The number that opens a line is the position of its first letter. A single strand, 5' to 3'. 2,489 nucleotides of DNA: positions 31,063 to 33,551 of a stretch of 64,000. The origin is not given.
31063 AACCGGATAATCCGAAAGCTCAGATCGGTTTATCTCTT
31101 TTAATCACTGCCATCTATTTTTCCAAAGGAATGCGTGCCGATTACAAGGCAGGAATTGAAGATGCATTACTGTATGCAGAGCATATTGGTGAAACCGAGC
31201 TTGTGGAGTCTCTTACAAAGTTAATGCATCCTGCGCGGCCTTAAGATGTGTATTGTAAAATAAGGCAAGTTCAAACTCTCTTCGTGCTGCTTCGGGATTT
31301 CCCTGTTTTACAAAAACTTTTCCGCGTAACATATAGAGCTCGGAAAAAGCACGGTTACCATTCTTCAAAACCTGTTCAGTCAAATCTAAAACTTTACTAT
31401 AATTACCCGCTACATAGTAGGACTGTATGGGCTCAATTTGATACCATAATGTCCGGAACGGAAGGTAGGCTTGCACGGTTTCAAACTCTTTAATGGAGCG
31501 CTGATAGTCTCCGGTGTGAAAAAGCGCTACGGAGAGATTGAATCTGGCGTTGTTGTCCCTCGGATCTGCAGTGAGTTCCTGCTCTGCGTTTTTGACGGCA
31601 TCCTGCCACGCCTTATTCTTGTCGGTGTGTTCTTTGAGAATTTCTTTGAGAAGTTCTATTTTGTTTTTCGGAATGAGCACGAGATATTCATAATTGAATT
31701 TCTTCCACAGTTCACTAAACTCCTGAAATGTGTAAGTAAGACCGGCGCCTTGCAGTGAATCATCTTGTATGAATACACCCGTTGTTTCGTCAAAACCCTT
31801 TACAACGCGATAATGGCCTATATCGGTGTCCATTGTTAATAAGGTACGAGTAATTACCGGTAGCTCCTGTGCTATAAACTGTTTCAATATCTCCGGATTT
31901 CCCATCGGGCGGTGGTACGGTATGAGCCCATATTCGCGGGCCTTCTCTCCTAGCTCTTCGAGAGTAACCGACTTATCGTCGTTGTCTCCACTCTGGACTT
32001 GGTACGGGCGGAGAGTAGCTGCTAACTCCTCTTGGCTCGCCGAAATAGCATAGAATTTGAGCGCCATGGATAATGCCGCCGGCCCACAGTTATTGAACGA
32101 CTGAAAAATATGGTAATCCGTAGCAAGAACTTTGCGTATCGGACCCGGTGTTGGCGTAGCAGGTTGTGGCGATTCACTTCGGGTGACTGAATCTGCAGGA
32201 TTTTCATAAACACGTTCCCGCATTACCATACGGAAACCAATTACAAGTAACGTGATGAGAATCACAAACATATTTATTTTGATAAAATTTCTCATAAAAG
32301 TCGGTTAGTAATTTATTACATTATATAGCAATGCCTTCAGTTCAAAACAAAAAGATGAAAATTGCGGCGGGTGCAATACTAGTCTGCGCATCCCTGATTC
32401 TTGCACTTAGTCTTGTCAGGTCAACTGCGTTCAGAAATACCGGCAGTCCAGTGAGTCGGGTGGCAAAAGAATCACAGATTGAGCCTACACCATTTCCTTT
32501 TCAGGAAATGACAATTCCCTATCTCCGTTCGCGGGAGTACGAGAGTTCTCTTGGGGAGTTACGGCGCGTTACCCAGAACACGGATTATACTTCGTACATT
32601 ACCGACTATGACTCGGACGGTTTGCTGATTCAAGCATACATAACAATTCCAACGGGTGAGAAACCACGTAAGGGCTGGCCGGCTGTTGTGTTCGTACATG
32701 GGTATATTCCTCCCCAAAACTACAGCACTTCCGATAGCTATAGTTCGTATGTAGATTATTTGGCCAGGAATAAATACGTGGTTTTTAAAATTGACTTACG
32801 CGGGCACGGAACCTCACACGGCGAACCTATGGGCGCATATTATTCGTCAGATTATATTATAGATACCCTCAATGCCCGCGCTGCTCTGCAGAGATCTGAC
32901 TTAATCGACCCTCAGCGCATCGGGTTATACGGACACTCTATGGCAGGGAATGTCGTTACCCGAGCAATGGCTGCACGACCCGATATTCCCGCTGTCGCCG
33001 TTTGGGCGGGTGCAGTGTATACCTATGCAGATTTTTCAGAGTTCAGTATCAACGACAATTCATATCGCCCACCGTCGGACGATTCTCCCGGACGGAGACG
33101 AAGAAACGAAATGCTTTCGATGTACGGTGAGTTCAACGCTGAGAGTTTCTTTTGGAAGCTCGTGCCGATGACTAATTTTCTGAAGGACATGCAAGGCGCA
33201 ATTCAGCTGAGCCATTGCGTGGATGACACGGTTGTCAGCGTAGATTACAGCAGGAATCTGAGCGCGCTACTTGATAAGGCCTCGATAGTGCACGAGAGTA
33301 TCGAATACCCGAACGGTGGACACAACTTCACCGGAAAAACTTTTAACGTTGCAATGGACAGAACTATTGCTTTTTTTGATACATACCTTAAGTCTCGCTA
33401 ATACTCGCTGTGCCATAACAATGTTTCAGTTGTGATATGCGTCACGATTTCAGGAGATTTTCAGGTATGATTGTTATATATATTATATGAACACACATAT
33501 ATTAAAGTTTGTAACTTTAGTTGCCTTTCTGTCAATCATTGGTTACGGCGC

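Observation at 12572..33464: Second regulon prediction: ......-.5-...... upstream of the 12611 two-component operon and of one of two paralogous hydrolase genes 21 kb away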

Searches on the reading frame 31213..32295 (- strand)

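Call 6: search_protein_families(library=pfam, proteins=[window:31213-32295:-])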
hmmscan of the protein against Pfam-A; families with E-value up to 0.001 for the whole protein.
window:31213-32295:- (360 aa): 9 families
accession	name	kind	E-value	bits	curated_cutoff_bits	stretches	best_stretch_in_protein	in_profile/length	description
PF13529.12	Peptidase_C39_2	-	4e-11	44.1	24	1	65-178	8-141/143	Peptidase_C39 like family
PF13432.12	TPR_16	-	6.7e-10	39.7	32.7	1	230-272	13-55/65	Tetratricopeptide repeat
PF07719.23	TPR_2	-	1.1e-09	38.1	27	0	250-279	3-32/34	Tetratricopeptide repeat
PF03412.21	Peptidase_C39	-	5.4e-07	29.9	22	1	67-199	10-123/133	Peptidase C39 family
PF14559.12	TPR_19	-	6.7e-06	26.8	25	0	227-280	4-57/68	Tetratricopeptide repeat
PF12895.13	ANAPC3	-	4.6e-05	24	27.2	0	227-272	2-47/82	Anaphase-promoting complex, cyclosome, subunit 3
PF13371.12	TPR_9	-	0.00011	22.6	35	0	226-273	7-54/73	Tetratricopeptide repeat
PF13181.12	TPR_8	-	0.00014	22.2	25.7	0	319-345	2-28/34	Tetratricopeptide repeat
PF12385.14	Peptidase_C70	-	0.00031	21.1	19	1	60-195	10-138/141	Papain-like cysteine protease AvrRpt2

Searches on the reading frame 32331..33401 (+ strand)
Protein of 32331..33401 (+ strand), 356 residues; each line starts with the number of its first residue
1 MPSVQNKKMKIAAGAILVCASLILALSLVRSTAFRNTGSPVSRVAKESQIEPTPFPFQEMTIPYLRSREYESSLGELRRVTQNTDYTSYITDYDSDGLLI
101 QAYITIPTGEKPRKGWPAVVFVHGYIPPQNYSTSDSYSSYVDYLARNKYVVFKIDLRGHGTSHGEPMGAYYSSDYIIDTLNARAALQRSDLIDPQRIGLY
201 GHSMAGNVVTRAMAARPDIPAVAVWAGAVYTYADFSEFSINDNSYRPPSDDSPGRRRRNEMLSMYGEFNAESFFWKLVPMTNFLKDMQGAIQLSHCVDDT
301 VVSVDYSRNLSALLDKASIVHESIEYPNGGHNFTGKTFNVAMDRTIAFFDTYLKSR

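Call 6: search_protein_families(library=pfam, proteins=[window:32331-33401:+])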
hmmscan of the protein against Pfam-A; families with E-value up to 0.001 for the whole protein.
window:32331-33401:+ (356 aa): 7 families
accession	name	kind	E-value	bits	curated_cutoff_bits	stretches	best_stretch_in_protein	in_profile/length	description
PF12146.15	Hydrolase_4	-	9.8e-14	51.7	27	1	118-230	6-112/239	Serine aminopeptidase, S33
PF00561.26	Abhydrolase_1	-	6.1e-11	42.9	25.8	1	117-221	1-96/245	alpha/beta hydrolase fold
PF12697.13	Abhydrolase_6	-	2e-10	42.1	26.3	1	119-270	1-116/217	Alpha/beta hydrolase family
PF00326.27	Peptidase_S9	-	1e-08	35.4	22.6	1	137-355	3-212/213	Prolyl oligopeptidase family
PF02129.25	Peptidase_S15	-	1.8e-06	28.3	23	1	96-233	1-134/262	X-Pro dipeptidyl-peptidase (S15 family)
PF01738.24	DLH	-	0.00071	19.7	21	0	284-336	139-191/217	Dienelactone hydrolase family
PF08840.17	BAAT_C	-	0.00076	20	20.9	0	184-332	11-159/210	BAAT / Acyl-CoA thioester hydrolase C terminal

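Call 18: search_protein_families(library=ncbifam, proteins=[window:32331-33401:+], max_evalue=0.00001)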
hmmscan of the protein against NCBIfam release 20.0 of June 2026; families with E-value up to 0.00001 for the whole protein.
window:32331-33401:+ (356 aa): 3 families
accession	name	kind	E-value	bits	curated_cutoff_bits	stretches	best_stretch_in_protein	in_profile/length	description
NF047920.1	lactonase_UilS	equivalog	2.2e-08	34.1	400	1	113-223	21-126/285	UilS family quorum-quenching N-acyl-homoserine lactonase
NF007857.0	PRK10566.1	equivalog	5.1e-07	29.8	201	1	105-236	17-147/249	esterase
NF041902.1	pecacetest_PaeX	equivalog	1.5e-06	27.4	550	0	129-210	87-166/318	pectin acetylesterase PaeX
